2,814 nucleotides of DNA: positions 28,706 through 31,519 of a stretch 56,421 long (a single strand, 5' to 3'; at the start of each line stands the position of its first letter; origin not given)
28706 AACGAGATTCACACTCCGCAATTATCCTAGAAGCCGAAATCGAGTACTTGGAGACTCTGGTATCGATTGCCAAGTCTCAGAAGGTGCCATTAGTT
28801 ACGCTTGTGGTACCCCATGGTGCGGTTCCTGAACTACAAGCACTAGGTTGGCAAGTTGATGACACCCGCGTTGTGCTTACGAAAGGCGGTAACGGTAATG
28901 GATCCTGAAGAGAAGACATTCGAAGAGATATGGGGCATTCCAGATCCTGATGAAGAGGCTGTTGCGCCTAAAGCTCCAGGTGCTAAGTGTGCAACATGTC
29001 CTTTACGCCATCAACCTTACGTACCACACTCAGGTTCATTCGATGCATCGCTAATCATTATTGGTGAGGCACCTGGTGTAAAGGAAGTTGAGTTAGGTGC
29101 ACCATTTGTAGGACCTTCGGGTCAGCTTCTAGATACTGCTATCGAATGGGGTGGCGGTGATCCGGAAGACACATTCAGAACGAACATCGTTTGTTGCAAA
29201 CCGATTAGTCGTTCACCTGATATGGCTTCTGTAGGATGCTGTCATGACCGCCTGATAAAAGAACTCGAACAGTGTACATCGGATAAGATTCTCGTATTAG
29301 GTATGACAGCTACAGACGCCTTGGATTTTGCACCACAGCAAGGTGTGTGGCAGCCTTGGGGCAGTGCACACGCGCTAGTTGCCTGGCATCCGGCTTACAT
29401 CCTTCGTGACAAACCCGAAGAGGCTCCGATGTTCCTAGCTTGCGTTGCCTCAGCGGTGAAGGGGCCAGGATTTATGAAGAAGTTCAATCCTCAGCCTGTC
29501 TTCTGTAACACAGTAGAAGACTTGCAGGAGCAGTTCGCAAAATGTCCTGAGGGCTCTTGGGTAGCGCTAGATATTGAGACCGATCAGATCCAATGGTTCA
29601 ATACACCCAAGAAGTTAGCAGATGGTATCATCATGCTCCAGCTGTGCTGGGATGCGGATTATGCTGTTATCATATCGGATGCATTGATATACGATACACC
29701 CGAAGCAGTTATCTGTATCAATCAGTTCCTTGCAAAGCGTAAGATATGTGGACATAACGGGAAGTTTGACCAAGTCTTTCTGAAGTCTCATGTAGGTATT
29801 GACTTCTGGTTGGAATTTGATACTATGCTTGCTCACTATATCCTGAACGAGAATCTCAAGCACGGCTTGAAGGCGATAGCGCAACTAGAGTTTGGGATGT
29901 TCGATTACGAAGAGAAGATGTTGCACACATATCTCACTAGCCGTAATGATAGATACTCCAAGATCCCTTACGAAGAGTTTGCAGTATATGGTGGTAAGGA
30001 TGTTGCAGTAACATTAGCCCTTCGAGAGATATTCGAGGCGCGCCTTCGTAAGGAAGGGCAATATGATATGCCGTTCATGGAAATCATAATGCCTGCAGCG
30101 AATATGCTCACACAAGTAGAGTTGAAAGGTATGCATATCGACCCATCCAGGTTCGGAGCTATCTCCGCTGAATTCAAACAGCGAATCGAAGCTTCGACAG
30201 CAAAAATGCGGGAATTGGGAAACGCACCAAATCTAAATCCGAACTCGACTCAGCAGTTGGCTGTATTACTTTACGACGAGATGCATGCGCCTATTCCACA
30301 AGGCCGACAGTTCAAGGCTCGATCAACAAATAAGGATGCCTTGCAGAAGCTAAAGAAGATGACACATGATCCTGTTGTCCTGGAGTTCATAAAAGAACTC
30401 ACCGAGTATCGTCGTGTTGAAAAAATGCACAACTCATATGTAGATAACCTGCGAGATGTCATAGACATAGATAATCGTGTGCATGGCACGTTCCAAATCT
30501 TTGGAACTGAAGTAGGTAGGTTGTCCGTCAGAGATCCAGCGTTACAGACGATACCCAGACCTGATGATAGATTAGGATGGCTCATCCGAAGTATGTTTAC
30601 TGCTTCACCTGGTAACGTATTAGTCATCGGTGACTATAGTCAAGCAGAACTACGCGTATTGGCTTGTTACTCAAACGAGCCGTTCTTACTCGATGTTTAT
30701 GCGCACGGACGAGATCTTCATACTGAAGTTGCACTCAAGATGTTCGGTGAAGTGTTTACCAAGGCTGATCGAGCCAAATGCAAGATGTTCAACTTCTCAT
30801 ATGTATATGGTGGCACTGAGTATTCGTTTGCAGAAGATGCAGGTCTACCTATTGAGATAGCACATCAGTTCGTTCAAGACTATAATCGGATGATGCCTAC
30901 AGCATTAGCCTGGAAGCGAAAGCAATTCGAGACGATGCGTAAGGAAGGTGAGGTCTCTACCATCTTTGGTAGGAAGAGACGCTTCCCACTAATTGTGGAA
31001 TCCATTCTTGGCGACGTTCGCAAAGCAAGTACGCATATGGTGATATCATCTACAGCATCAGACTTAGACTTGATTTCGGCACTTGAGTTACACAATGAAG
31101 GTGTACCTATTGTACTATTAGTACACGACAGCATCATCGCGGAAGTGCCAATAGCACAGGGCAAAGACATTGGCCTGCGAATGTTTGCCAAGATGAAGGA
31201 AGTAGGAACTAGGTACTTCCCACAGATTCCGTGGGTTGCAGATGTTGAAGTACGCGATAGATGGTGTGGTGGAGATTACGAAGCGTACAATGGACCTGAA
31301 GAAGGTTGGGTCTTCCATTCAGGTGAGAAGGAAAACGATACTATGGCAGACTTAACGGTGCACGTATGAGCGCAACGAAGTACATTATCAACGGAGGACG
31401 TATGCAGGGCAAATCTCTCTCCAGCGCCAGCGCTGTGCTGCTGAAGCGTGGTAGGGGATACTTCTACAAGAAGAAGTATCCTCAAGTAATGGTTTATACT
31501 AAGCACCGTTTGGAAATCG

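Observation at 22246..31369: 7-deazaguanine DNA-modification island with non-canonical extra members, fused to the replication module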

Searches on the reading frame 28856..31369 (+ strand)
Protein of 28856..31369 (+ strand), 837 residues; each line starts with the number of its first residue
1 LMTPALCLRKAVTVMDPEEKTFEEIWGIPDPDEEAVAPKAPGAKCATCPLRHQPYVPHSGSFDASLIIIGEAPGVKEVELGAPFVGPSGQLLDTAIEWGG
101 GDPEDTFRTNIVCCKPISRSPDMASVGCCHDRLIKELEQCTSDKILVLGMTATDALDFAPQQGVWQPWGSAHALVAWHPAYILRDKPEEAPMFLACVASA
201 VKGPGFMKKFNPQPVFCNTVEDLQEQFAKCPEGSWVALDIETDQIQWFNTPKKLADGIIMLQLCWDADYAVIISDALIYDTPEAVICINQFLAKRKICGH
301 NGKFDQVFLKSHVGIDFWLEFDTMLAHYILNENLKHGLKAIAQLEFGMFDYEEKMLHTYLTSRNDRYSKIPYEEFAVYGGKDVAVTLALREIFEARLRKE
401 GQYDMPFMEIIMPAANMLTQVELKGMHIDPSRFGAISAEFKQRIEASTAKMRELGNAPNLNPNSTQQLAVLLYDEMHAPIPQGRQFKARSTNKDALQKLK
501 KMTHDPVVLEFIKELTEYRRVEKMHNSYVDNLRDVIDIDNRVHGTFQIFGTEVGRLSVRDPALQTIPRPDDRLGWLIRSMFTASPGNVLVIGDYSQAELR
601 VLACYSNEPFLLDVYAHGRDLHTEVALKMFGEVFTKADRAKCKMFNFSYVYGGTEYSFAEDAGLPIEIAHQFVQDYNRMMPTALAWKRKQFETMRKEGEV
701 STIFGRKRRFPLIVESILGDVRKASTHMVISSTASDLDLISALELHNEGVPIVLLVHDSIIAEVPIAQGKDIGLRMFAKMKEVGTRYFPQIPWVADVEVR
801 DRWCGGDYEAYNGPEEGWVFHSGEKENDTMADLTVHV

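Call 4: search_protein_families(library=pfam, proteins=[window:28856-31369:+], max_evalue=0.01)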
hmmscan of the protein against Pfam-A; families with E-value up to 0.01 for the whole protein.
window:28856-31369:+ (837 aa): 3 families
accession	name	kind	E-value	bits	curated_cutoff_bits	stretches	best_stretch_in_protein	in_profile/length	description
PF00476.26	DNA_pol_A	-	2.4e-69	234.6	34.3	1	435-803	6-379/381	DNA polymerase family A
PF03167.25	UDG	-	5.3e-20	72.4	24.3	1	59-190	3-129/141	Uracil DNA glycosylase superfamily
PF01612.26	DNA_pol_A_exo1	-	1.8e-16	60.9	23.6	1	219-397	9-172/173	3'-5' exonuclease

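Call 11: search_dna_similar(query=window:28856-31369:+, collection=phages, mode=protein, max_rows=25, max_evalue=1e-10)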
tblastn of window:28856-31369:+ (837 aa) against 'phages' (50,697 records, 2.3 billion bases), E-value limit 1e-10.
Records with a match: 3897; places in all: 3898; records where one place covers at least 80% of the query: 44.
Best place of each record, by identity: <60% 3897.
By first word of the organism name: Mycobacterium 981; Vibrio 514; Microbacterium 317; Salmonella 284; Bacillus 230; Staphylococcus 229; Escherichia 179; Pseudomonas 117; Klebsiella 112; Gordonia 110; and 88 more.
By host as written in the record: Mycobacterium smegmatis mc2 155 706; - 556; Microbacterium foliorum NRRL B-24224 138; Microbacterium foliorum NRRL B-24224 SEA 133; Mycobacterium smegmatis mc#155 130; Staphylococcus aureus 77; Escherichia coli 61; Gordonia terrae 3612 52; and 634 more.
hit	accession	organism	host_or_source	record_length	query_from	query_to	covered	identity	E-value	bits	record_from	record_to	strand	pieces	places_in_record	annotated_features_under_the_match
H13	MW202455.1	Caudoviricetes sp.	Manatee Spring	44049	45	799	90%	29.4%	4e-62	234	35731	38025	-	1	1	DNA polymerase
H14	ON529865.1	Brevundimonas phage vB_BpoS-StAshley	Brevundimonas pondensis LVF1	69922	36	808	92%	27.6%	8e-69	255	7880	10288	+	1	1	DNA polymerase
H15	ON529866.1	Brevundimonas phage vB_BpoS-MaInes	Brevundimonas pondensis LVF1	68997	36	808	92%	27.6%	2e-68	253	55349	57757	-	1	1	DNA polymerase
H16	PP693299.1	Yersinia phage vB_YenM_P744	Yersinia enterocolitica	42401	45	806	91%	26.0%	2e-49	196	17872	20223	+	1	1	DNA polymerase I | cytidine deaminase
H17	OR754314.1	Pseudomonas phage vB_PmeS_STP12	Pseudomonas mendocina STP12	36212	41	815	93%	25.5%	1e-54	211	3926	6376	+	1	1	record has no annotation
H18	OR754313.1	Stutzerimonas phage vB_SstS_STP9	Stutzerimonas stutzeri STP9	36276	41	815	93%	25.5%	1e-54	211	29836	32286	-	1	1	record has no annotation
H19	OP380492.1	Bacillus phage Nachito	Bacillus sp. ET1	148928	50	799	90%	25.5%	2e-59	226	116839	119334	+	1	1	DNA polymerase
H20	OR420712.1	Oceanotoga phage vB_OteS-UFV02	Oceanotoga teriensis UFV_LIMV02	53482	134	803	80%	28.5%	2e-58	223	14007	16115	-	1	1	DNA polymerase I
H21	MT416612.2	Bacillus phage YungSlug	Bacillus thuringiensis kurstaki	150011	45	808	91%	24.7%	1e-48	193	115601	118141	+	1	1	DNA polymerase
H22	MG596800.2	Pseudomonas phage PMBT14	Pseudomonas fluorescens ATCC 13525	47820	44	814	92%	24.4%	5e-46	185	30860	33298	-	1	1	DNA polymerase I | dCMP deaminase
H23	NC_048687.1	Pseudomonas phage PMBT14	Pseudomonas fluorescens ATCC 13525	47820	44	814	92%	24.4%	5e-46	185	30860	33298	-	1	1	DNA polymerase I | dCMP deaminase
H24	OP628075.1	Lysinibacillus phage vB_LfM_LysYB1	Lysinibacillus fusiformis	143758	45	808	91%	24.0%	2e-45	183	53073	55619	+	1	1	DNA polymerase family A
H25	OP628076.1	Lysinibacillus phage vB_LfM_LysYB2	Lysinibacillus fusiformis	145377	45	808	91%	24.0%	2e-45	183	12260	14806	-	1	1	DNA polymerase family A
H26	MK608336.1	Serratia phage Serbin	Serratia marcescens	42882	41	764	86%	25.2%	3e-51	201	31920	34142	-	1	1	DNA polymerase I | cytidine deaminase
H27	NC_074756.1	Serratia phage Serbin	Serratia marcescens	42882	41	764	86%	25.2%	3e-51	201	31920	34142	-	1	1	DNA polymerase I | cytidine deaminase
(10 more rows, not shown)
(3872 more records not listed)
